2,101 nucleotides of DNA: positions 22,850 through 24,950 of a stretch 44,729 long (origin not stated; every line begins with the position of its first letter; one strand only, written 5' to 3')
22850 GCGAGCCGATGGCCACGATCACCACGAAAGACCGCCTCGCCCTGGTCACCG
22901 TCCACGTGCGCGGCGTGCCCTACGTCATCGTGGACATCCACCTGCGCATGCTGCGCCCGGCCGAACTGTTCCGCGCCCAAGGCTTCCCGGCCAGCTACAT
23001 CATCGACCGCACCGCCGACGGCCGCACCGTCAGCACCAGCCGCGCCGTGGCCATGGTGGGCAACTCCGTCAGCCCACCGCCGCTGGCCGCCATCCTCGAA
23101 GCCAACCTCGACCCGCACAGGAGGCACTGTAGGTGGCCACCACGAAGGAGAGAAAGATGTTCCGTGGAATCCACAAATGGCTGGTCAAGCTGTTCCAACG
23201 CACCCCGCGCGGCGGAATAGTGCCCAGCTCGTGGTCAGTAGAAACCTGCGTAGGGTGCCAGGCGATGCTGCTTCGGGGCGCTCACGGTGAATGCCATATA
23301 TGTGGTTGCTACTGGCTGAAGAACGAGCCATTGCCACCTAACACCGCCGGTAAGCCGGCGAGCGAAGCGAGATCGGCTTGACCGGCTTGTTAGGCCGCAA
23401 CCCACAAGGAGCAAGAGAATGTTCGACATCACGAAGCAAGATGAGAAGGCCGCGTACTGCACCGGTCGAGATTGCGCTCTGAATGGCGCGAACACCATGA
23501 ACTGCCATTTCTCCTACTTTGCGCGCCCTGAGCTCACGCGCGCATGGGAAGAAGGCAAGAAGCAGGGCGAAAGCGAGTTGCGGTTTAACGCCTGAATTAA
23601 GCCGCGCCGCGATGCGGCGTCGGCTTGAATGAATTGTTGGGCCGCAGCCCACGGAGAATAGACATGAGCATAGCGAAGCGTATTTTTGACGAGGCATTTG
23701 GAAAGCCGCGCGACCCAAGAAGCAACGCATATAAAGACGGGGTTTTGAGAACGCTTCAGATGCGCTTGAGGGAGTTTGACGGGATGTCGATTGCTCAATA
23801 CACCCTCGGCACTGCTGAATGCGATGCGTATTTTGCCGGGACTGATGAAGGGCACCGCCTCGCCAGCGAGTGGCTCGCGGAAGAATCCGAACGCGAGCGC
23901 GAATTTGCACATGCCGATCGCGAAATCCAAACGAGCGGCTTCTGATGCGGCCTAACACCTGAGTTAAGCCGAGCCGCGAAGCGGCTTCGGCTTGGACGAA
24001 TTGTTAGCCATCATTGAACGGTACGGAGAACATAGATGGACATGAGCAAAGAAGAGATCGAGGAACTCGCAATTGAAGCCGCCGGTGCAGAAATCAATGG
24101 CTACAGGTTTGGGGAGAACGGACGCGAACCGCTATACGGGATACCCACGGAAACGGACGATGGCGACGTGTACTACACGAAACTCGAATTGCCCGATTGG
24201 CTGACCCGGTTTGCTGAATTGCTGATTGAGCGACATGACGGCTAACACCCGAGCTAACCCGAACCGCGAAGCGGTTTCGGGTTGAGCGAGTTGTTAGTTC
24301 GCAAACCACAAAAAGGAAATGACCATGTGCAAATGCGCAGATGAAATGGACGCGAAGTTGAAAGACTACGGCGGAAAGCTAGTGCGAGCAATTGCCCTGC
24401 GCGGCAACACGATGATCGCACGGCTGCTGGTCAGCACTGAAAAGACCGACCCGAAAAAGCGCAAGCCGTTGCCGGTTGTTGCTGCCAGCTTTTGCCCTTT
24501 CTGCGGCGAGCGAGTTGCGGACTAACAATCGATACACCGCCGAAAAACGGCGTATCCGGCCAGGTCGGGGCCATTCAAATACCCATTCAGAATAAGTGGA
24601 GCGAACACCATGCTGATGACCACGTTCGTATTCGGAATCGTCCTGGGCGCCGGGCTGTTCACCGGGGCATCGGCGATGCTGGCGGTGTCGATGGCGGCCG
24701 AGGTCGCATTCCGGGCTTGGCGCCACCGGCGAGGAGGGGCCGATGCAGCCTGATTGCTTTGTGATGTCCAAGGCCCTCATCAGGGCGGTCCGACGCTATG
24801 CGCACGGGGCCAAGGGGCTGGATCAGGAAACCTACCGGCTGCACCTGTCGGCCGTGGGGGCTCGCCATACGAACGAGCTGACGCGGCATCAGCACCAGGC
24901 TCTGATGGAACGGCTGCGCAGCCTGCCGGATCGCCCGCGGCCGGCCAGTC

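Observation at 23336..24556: Integron-type attC (59-base-element-like) hairpin array separating five small ORFs inside a phage early operon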

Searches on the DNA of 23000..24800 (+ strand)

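Call 14: search_dna_similar(query=window:23575-23650:+, collection=plasmids, mode=distant, max_evalue=0.01, max_rows=25)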
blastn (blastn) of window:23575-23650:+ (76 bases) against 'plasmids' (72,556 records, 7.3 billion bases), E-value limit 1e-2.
The search stops at 5000 records and this limit was reached: more records match than are counted here, and every count below describes the 5000 best-scoring records only.
Records with a match: at least 5000; places in all: 8198; records where one place covers at least 80% of the query: 1057.
Best place of each record, by identity: 95-99% 103; 90-95% 2670; 80-90% 2227.
By first word of the organism name: Klebsiella 1633; Escherichia 1564; Salmonella 599; Enterobacter 312; Citrobacter 158; Pseudomonas 150; Acinetobacter 119; Providencia 72; Aeromonas 51; Proteus 47; and 48 more.
By predicted mobility (MOB-suite, as given by PLSDB): conjugative 3539; non-mobilizable 806; mobilizable 655.
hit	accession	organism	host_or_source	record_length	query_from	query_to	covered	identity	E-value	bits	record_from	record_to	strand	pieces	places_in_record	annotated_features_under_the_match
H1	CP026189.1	Enterobacteriaceae bacterium ENNIH2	-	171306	4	72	91%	88.4%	3e-16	90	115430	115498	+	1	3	aadB: aminoglycoside nucleotidyltransferase ANT(2'')-Ia | ant(2'')-Ia: aminoglycoside nucleotidyltransferase ANT(2'')-Ia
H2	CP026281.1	Klebsiella oxytoca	-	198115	4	72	91%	88.4%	3e-16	90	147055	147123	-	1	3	aadB: aminoglycoside nucleotidyltransferase ANT(2'')-Ia | ant(2'')-Ia: aminoglycoside nucleotidyltransferase ANT(2'')-Ia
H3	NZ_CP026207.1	Escherichia coli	-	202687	4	72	91%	88.4%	3e-16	90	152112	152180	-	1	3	aadB: aminoglycoside nucleotidyltransferase ANT(2'')-Ia | ant(2'')-Ia: aminoglycoside nucleotidyltransferase ANT(2'')-Ia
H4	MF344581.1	Enterobacter cloacae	-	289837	4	72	91%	88.4%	3e-16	90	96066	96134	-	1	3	Streptomycin 3''-O-adenylyltransferase | ant(2'')-Ia: aminoglycoside nucleotidyltransferase ANT(2'')-Ia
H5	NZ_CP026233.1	Citrobacter freundii complex sp. CFNIH4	-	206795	4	72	91%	88.4%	3e-16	90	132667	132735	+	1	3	aadB: aminoglycoside nucleotidyltransferase ANT(2'')-Ia | ant(2'')-Ia: aminoglycoside nucleotidyltransferase ANT(2'')-Ia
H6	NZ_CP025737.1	Salmonella enterica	Homo sapiens,Human Stool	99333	4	72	91%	88.4%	3e-16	90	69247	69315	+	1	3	aadB: aminoglycoside nucleotidyltransferase ANT(2'')-Ia | ant(2'')-Ia: aminoglycoside nucleotidyltransferase ANT(2'')-Ia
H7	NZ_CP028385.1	Providencia heimbachae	porcine,cell culture,feces from ...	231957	4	72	91%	88.4%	3e-16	90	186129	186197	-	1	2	ANT(2'')-Ia: ANT(2'')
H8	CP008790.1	Klebsiella oxytoca KONIH1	perirectal swab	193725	4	72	91%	88.4%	3e-16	90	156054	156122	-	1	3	aminoglycoside nucleotidyltransferase | ant(2'')-Ia: aminoglycoside nucleotidyltransferase ANT(2'')-Ia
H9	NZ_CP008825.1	Enterobacter cloacae ECNIH2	sink drain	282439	4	72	91%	88.4%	3e-16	90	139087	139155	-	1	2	aadB: aminoglycoside nucleotidyltransferase ANT(2'')-Ia | ant(2'')-Ia: aminoglycoside nucleotidyltransferase ANT(2'')-Ia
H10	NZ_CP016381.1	Aeromonas hydrophila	Homo sapiens,culture,Perirectal swab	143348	4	72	91%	88.4%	3e-16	90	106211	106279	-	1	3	aadB: aminoglycoside nucleotidyltransferase ANT(2'')-Ia | ant(2'')-Ia: aminoglycoside nucleotidyltransferase ANT(2'')-Ia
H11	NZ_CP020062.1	Klebsiella pneumoniae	-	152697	4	72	91%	88.4%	3e-16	90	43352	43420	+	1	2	aadB: aminoglycoside nucleotidyltransferase ANT(2'')-Ia | ant(2'')-Ia: aminoglycoside nucleotidyltransferase ANT(2'')-Ia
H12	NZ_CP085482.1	Proteus sp. NMG38-2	swine,feces of swine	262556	4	72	91%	88.4%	3e-16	90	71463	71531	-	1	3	aadB: aminoglycoside nucleotidyltransferase ANT(2'')-Ia | ant(2'')-Ia: aminoglycoside nucleotidyltransferase ANT(2'')-Ia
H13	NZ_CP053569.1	Enterobacter cloacae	chicken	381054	4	72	91%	88.4%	3e-16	90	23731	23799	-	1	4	aadB: aminoglycoside nucleotidyltransferase ANT(2'')-Ia | ant(2'')-Ia: aminoglycoside nucleotidyltransferase ANT(2'')-Ia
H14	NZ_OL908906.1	Providencia rettgeri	-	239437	4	72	91%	88.4%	3e-16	90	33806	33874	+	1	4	aadB: aminoglycoside nucleotidyltransferase ANT(2'')-Ia | ant(2'')-Ia: aminoglycoside nucleotidyltransferase ANT(2'')-Ia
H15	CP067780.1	Klebsiella pneumoniae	Homo sapiens,respiratory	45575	4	72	91%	88.4%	3e-16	90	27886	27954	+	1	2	aadB: aminoglycoside nucleotidyltransferase ANT(2'')-Ia | ant(2'')-Ia: aminoglycoside nucleotidyltransferase ANT(2'')-Ia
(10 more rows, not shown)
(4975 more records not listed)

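Call 17: get_annotated_region(hit=H1, flank=2500)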
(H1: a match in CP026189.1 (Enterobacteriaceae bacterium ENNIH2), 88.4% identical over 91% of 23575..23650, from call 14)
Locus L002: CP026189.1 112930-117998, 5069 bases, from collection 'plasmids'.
description: Enterobacteriaceae bacterium ENNIH2 plasmid pENT-812c, complete sequence
organism: Enterobacteriaceae bacterium ENNIH2 (NCBI taxid 1920109)
taxonomy: Bacteria; Pseudomonadota; Gammaproteobacteria; Enterobacterales; Enterobacteriaceae; ; Enterobacteriaceae bacterium ENNIH2
host: -; source: -; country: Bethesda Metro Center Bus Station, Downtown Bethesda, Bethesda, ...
typing (MOB-suite, as given by PLSDB): conjugative; replicon IncFIC,rep_cluster_2203,rep_cluster_2283; relaxase MOBF; mating-pair formation MPF_F
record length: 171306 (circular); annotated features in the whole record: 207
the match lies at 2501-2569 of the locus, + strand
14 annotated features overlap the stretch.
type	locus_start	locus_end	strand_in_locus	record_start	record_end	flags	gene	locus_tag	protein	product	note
CDS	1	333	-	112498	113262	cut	-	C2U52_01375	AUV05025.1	IS6 family transposase IS6100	-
CDS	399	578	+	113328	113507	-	-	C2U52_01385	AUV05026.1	hypothetical protein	-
CDS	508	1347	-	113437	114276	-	-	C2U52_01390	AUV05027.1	sulfonamide-resistant dihydropteroate synthase Sul1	-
predicted_resistance_gene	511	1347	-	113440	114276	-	sul1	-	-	sulfonamide-resistant dihydropteroate synthase Sul1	predicted by amrfinderplus; class SULFONAMIDE; identity 100.0%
CDS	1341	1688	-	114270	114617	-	qacE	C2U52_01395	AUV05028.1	quaternary ammonium compound efflux SMR transporter QacE delta 1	-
predicted_resistance_gene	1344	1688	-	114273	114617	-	qacEdelta1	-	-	quaternary ammonium compound efflux SMR transporter QacE delta 1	predicted by amrfinderplus; class QUATERNARY AMMONIUM; identity 100.0%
CDS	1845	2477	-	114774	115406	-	catB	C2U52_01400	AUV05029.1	type B-3 chloramphenicol O-acetyltransferase CatB3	-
predicted_resistance_gene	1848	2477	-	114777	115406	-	catB3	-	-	type B-3 chloramphenicol O-acetyltransferase CatB3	predicted by amrfinderplus; class PHENICOL; identity 100.0%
CDS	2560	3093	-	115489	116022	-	aadB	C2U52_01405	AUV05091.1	aminoglycoside nucleotidyltransferase ANT(2'')-Ia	-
predicted_resistance_gene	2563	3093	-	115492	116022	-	ant(2'')-Ia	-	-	aminoglycoside nucleotidyltransferase ANT(2'')-Ia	predicted by amrfinderplus; class AMINOGLYCOSIDE; identity 100.0%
CDS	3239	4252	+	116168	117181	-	-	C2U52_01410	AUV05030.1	class 1 integron integrase IntI1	-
CDS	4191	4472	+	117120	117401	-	-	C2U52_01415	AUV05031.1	transposase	-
CDS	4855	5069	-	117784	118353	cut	dfrA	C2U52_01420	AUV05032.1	trimethoprim-resistant dihydrofolate reductase DfrA19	-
predicted_resistance_gene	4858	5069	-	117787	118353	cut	dfrA19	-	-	trimethoprim-resistant dihydrofolate reductase DfrA19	predicted by amrfinderplus; class TRIMETHOPRIM; identity 100.0%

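Call 81: search_rna_families(source=window, start=23000, end=24800, threshold=evalue, max_evalue=1)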
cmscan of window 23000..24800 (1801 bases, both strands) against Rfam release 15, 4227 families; matches with E-value up to 1: 0.
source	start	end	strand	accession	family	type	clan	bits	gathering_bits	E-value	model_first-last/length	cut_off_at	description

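Call 86: search_with_rna_model(model_id=R1, sources=[L120, L121, L122], max_evalue=1, filters=off)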
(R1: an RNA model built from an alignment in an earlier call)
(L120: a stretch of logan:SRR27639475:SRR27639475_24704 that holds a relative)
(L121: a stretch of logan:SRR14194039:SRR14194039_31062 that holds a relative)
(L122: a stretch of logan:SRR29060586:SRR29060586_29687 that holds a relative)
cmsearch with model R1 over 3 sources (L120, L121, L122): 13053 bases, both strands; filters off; matches with E-value up to 1: 7.
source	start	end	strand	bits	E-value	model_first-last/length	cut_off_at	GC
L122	2261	2332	+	51.6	1.6e-14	1-60/60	no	0.54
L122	2888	2942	+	49.5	8.1e-14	1-60/60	no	0.56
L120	3074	3133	+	27.9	9.1e-07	1-60/60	no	0.73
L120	2730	2788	+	23.8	2e-05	1-60/60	no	0.63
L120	4370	4432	+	20.8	0.00019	1-60/60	no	0.67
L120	863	885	-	11.4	0.22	1-60/60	no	0.57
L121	2818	2868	+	10.2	0.55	1-60/60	no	0.63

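Call 102: search_with_rna_model(model_id=R1, sources=[L123, L124, L125, L126, L127, L128, L129, L130, L131, L132, L133, L134, L135, L136, L137], max_evalue=0.01)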
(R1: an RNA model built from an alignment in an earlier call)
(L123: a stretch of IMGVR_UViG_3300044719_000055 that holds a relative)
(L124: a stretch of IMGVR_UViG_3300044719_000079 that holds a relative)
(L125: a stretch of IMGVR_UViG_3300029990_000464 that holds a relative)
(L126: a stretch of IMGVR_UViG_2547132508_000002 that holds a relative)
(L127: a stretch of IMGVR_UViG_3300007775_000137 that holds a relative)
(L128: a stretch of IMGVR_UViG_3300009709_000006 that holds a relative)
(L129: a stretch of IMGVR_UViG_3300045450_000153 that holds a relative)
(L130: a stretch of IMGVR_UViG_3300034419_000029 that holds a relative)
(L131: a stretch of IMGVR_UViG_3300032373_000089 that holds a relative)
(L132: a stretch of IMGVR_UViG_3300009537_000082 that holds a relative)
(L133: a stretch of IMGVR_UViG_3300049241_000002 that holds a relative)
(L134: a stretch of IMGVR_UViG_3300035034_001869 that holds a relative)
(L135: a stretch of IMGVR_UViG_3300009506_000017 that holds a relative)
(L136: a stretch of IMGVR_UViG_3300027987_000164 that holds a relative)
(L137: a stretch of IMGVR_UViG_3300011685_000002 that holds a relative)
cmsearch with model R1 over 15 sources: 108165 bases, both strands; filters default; matches with E-value up to 0.01: 2.
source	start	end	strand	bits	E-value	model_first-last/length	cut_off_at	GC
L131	1736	1791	+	22.5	0.00044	1-60/60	no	0.54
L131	4550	4612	+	18.8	0.0069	1-60/60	no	0.49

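Call 105: search_with_rna_model(model_id=R1, source=L073, max_evalue=1, filters=off)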
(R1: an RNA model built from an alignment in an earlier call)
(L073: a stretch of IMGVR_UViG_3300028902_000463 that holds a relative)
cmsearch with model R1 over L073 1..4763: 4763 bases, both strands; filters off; matches with E-value up to 1: 5.
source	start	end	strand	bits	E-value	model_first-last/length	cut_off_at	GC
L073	1793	1852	-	75.6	8e-23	1-60/60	no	0.58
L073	2320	2379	-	69.4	8.9e-21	1-60/60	no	0.52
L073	1309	1368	-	18.1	0.00051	1-60/60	no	0.6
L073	1793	1852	+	16.8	0.0013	1-60/60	no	0.58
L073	2320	2379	+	11.4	0.083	1-60/60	no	0.52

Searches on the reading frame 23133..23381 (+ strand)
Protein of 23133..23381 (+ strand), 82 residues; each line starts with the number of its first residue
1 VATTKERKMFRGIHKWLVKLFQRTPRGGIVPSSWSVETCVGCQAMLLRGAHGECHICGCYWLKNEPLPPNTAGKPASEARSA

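Call 12: search_protein_families(library=pfam, proteins=[window:23133-23381:+], max_evalue=0.01)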
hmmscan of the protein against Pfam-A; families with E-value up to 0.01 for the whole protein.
window:23133-23381:+ (82 aa): 0 families

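Call 13: search_protein_families(library=phrogs, proteins=[window:23133-23381:+], max_evalue=0.01)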
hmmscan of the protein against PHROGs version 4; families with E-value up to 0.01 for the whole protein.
window:23133-23381:+ (82 aa): 0 families
